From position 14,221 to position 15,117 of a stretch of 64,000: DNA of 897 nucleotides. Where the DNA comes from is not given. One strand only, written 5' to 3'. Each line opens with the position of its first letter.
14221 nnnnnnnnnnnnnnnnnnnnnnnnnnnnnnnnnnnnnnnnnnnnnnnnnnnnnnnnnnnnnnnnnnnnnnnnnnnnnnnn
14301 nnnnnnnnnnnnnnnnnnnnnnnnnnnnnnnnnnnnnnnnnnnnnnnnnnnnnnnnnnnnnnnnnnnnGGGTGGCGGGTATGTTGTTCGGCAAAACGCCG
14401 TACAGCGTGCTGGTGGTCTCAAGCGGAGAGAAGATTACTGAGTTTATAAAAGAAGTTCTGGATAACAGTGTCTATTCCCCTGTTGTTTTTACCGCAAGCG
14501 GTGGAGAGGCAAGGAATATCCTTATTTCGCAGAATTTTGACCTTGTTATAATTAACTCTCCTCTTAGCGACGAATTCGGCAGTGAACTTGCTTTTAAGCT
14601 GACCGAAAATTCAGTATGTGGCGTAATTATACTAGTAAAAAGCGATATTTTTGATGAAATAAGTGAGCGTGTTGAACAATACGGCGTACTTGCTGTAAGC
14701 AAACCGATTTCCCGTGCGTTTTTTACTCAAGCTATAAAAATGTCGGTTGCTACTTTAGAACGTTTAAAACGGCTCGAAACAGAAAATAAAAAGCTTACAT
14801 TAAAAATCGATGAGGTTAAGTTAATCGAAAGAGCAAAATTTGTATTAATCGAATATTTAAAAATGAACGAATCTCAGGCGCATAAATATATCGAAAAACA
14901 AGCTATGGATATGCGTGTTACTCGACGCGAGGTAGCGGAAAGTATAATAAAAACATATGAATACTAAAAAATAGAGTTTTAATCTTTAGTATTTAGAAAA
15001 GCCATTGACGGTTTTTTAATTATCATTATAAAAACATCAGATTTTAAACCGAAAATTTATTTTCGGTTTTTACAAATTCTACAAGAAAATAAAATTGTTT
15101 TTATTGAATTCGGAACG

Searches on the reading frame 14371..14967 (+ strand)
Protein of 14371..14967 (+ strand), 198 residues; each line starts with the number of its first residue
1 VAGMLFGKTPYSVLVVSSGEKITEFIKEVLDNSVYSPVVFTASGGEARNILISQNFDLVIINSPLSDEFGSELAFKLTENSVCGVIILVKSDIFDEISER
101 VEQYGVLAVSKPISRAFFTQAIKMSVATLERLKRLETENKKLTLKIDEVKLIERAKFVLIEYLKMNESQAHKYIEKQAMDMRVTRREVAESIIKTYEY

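Call 79: search_protein_families(library=ncbifam, proteins=[window:14371-14967:+], max_evalue=0.1)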
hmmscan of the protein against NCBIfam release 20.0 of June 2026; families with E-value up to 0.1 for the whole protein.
window:14371-14967:+ (198 aa): 16 families
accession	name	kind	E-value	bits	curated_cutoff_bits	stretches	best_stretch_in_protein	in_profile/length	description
NF008034.0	PRK10766.1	equivalog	2.8e-05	23.8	275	1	10-96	2-88/231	two-component system response regulator TorR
NF045717.1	DVU0259_DivK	exception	5.6e-05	23.3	160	1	12-123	4-113/117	DVU0259 family response regulator domain-containing protein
NF040689.1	MtrAB_MtrA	equivalog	8.6e-05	22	300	1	13-150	1-130/219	MtrAB system response regulator MtrA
NF008302.0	PRK11091.1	equivalog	0.00029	19.1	838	1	33-174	547-698/779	aerobic respiration two-component sensor histidine kinase ArcB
NF045944.1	ResRegRpaBCyano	equivalog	0.00093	18.6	330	1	14-154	1-141/229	response regulator transcription factor RpaB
NF033117.2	vanR_ACDEGLN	exception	0.0023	17.5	350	1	13-97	1-85/226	VanR-ABDEGLN family response regulator transcription factor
NF010430.0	PRK13856.1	equivalog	0.0064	16.2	344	1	13-128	4-119/241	two-component response regulator VirG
NF008296.0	PRK11083.1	equivalog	0.0079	15.6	273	1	12-97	5-90/228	two-component system response regulator CreB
NF033120.0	vanR_FM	exception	0.008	15.8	460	1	11-149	4-140/231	vancomycin resistance response regulator transcription factor, VanR-F/VanR-M family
NF052596.1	RR_EAL_PvrR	equivalog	0.014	14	580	1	10-143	3-138/398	response regulator cyclic di-GMP phosphodiesterase PvrR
NF041832.1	near_NosP_CTERM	subfamily_domain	0.016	14.3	400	1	12-115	253-359/370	NahK/ErcS family hybrid sensor histidine kinase/response regulator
NF009206.0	PRK12555.1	subfamily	0.016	14.1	342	1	12-139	2-134/340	chemotaxis-specific protein-glutamate methyltransferase CheB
NF000404.1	vanR-D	exception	0.022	14.3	500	0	13-89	5-80/232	vancomycin resistance response regulator transcription factor VanR-D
NF008378.0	PRK11173.1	equivalog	0.022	14.1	334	1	12-92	5-84/238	two-component system response regulator ArcA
NF008673.0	PRK11678.1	equivalog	0.094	11.5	331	0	17-71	380-436/450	molecular chaperone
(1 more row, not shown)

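Call 80: search_protein_families(library=pfam, proteins=[window:14371-14967:+], max_evalue=0.001)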
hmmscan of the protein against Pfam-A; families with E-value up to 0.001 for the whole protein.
window:14371-14967:+ (198 aa): 2 families
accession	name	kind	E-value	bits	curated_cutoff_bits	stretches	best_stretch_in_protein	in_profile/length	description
PF03861.19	ANTAR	-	9.4e-16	57.8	27.3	1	141-193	2-54/54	ANTAR domain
PF00072.30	Response_reg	-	3.6e-07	30.8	30.2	1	13-122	1-110/111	Response regulator receiver domain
